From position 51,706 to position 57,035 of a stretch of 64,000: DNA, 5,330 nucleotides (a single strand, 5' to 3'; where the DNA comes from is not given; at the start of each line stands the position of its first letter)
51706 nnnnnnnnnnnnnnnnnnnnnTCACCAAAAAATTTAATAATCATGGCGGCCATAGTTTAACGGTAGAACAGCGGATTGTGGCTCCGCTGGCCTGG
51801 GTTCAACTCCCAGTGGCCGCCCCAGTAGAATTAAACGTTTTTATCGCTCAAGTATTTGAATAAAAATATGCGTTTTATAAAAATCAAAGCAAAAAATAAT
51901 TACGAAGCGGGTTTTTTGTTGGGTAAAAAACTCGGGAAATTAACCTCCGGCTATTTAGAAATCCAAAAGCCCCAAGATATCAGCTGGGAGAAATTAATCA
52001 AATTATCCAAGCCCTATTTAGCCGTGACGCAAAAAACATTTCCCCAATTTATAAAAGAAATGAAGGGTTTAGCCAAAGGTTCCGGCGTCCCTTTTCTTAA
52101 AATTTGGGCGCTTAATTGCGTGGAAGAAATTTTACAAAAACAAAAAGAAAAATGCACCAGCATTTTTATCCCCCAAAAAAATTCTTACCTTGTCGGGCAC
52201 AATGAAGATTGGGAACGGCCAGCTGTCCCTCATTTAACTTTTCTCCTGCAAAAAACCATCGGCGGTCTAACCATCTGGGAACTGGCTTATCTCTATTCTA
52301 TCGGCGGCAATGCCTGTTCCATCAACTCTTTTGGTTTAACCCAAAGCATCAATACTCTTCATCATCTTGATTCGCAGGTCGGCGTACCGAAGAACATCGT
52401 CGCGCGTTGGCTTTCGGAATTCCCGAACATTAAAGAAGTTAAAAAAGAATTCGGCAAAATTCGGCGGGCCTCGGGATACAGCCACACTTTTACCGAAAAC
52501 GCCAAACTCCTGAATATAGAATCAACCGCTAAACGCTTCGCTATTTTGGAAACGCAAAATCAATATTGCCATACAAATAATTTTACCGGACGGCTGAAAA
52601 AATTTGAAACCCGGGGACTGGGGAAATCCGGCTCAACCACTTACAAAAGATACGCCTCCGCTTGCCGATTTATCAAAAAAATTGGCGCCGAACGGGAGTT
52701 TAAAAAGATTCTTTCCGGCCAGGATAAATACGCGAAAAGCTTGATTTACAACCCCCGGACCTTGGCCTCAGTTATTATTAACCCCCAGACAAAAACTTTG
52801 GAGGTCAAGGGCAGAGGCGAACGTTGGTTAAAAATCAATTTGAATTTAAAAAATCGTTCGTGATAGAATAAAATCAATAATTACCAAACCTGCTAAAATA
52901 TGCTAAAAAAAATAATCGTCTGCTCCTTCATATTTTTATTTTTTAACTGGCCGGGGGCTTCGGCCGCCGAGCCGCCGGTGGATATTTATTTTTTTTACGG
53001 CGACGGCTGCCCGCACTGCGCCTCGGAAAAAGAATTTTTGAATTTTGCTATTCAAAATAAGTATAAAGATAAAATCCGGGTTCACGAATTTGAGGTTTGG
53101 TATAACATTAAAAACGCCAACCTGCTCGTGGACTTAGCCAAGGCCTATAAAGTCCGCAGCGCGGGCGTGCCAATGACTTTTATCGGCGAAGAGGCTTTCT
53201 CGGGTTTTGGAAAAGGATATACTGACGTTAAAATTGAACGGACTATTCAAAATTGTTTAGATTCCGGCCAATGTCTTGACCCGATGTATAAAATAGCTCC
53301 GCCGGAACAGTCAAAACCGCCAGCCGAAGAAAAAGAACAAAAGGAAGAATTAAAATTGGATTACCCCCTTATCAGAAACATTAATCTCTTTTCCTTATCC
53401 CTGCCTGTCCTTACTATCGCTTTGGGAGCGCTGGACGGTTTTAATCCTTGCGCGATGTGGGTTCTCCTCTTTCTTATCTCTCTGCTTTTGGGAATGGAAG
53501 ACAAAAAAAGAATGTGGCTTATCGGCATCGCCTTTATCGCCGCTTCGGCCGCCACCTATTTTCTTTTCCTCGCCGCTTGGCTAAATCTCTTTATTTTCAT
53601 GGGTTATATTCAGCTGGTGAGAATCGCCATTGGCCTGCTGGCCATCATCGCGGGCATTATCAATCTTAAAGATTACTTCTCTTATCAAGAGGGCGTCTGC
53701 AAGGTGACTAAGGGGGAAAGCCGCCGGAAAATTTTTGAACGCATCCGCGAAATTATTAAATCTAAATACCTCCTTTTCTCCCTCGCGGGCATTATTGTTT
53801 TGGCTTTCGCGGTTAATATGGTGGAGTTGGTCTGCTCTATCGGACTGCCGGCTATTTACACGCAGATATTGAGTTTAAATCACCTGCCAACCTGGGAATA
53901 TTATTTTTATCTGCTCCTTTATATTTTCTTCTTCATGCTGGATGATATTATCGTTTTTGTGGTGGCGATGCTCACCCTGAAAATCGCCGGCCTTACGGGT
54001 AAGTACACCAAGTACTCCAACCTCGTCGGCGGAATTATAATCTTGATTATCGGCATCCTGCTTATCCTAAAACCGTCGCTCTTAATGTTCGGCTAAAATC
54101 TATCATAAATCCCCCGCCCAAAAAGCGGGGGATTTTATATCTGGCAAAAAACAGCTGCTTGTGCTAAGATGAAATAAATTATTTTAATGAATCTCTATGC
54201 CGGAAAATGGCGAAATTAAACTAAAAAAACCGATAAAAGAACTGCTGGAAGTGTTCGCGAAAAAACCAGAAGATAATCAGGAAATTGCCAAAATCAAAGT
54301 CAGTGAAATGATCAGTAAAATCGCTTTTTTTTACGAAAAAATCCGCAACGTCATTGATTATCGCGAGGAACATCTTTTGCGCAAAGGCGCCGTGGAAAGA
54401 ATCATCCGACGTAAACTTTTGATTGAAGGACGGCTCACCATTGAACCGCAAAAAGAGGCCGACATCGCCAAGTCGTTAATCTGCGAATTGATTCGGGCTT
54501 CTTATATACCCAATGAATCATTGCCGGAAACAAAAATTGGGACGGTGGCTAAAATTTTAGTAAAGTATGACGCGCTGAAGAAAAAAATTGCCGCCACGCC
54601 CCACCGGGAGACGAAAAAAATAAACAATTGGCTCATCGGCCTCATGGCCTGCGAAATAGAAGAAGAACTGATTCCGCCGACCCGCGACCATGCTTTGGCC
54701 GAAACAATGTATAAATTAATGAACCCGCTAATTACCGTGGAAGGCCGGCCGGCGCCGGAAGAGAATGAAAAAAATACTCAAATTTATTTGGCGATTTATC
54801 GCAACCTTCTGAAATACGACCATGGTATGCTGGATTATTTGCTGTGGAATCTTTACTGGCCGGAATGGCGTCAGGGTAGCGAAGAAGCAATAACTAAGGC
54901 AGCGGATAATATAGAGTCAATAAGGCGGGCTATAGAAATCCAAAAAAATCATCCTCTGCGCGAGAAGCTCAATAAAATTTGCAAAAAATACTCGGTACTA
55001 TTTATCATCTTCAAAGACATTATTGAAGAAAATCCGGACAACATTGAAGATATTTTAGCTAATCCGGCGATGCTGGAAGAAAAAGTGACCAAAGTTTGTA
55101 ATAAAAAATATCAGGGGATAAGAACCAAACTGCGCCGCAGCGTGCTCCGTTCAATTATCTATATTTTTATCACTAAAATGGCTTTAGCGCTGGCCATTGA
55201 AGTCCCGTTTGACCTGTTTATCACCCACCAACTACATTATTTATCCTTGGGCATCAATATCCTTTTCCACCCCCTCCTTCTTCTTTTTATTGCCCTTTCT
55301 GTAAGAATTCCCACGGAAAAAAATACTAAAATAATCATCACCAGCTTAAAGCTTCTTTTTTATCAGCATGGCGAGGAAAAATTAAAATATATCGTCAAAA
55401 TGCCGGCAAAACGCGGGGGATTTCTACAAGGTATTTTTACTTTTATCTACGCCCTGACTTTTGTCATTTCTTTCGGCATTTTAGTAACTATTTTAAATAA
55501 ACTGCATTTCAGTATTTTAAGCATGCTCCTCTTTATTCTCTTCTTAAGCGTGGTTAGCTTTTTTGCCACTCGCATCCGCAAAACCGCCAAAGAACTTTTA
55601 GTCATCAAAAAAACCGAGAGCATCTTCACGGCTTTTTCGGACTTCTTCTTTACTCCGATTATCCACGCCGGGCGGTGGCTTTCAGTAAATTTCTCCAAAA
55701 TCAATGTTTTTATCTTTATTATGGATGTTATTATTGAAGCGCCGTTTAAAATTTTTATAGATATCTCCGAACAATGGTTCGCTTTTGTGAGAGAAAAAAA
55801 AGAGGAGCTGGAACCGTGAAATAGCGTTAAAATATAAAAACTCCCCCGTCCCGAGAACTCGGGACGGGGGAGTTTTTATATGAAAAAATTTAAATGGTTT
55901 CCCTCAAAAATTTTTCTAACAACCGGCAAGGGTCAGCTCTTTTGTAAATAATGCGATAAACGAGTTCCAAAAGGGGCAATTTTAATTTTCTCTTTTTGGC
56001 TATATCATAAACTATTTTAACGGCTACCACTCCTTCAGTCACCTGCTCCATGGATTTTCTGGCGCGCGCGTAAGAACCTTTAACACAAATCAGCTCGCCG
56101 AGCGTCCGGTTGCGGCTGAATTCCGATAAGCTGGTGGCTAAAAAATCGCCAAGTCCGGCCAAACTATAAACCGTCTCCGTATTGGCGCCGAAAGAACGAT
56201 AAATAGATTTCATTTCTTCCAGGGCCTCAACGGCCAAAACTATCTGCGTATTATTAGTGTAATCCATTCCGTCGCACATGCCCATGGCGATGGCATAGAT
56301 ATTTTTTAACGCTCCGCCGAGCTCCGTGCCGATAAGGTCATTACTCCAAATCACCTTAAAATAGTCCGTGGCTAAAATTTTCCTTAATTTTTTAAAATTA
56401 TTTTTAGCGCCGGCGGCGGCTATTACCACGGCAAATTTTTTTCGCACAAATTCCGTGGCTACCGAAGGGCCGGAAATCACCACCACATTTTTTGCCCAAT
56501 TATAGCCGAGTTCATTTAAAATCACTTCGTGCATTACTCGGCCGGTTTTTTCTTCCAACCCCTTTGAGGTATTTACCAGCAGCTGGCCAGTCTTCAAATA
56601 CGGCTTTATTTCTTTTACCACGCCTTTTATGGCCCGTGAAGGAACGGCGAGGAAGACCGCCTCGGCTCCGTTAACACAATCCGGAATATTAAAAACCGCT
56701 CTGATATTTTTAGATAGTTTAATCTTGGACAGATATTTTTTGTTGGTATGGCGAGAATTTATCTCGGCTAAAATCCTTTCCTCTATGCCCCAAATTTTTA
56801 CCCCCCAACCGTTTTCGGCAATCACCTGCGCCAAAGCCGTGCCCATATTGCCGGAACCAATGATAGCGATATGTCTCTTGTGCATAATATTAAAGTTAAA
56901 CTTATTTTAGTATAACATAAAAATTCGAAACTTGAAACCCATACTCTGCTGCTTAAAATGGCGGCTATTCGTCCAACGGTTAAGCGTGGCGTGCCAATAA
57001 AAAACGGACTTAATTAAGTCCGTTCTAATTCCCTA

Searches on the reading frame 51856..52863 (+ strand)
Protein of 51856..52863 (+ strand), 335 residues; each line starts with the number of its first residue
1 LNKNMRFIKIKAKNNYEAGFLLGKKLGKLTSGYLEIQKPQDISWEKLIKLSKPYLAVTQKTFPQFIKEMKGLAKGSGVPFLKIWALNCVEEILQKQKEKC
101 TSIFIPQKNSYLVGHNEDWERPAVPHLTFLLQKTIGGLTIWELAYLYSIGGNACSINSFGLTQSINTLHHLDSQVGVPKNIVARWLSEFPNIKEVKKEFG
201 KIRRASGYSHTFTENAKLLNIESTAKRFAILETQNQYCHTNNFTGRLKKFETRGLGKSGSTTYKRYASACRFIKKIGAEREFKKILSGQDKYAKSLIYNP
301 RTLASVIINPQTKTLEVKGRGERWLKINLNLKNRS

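Call 53: search_protein_families(library=pfam, proteins=[window:51856-52863:+], max_evalue=0.001)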
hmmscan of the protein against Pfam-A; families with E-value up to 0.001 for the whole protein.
window:51856-52863:+ (335 aa): 1 family
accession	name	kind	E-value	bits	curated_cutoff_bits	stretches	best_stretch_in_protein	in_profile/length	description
PF03417.21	AAT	-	7.2e-17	62.2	23.2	1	107-316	3-217/225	Acyl-coenzyme A:6-aminopenicillanic acid acyl-transferase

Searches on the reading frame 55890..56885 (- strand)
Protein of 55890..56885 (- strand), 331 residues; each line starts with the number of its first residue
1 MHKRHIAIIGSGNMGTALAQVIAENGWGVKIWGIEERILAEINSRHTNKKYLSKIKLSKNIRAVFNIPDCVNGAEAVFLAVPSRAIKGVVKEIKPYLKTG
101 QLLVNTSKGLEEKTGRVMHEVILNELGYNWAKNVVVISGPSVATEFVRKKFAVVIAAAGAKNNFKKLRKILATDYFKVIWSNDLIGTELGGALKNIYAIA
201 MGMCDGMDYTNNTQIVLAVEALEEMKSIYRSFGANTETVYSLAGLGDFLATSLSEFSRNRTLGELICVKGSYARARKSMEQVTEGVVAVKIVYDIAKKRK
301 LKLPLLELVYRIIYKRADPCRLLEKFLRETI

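Call 54: search_protein_families(library=pfam, proteins=[window:55890-56885:-], max_evalue=0.001)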
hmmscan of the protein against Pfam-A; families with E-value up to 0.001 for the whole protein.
window:55890-56885:- (331 aa): 11 families
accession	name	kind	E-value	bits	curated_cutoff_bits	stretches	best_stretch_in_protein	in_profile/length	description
PF07479.19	NAD_Gly3P_dh_C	-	7.5e-45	153.1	25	1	183-323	1-141/142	NAD-dependent glycerol-3-phosphate dehydrogenase C-terminus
PF01210.29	NAD_Gly3P_dh_N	-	6.5e-44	150.1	23.1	1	6-160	2-154/158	NAD-dependent glycerol-3-phosphate dehydrogenase N-terminus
PF20618.3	GPD_NAD_C_bact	-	3.2e-15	56.9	27.6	1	243-309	1-66/66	Bacterial GPD, NAD-dependent C-terminal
PF03807.23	F420_oxidored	-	1.2e-11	45.5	21.6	1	6-107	2-92/94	NADP oxidoreductase coenzyme F420-dependent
PF03446.21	NAD_binding_2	-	1.5e-10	41.8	21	1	6-130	2-114/161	NAD binding domain of 6-phosphogluconate dehydrogenase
PF02737.24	3HCDH_N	-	3.8e-06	27.4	22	1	5-64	1-70/180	3-hydroxyacyl-CoA dehydrogenase, NAD binding domain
PF07991.19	KARI_N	-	5.1e-06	26.6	20.6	1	2-110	3-97/165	Acetohydroxy acid isomeroreductase, NADPH-binding domain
PF03721.20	UDPG_MGDP_dh_N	-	5.1e-05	23.4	27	1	5-145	2-154/187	UDP-glucose/GDP-mannose dehydrogenase family, NAD binding domain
PF02558.23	ApbA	-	6.2e-05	23.1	22.2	1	6-112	1-105/150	Ketopantoate reductase PanE/ApbA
PF10727.15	Rossmann-like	-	0.00015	21.9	23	1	5-107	16-108/131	Rossmann-like domain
PF02153.23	PDH_N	-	0.00044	20.2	26.5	0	58-107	27-79/154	Prephenate dehydrogenase, nucleotide-binding domain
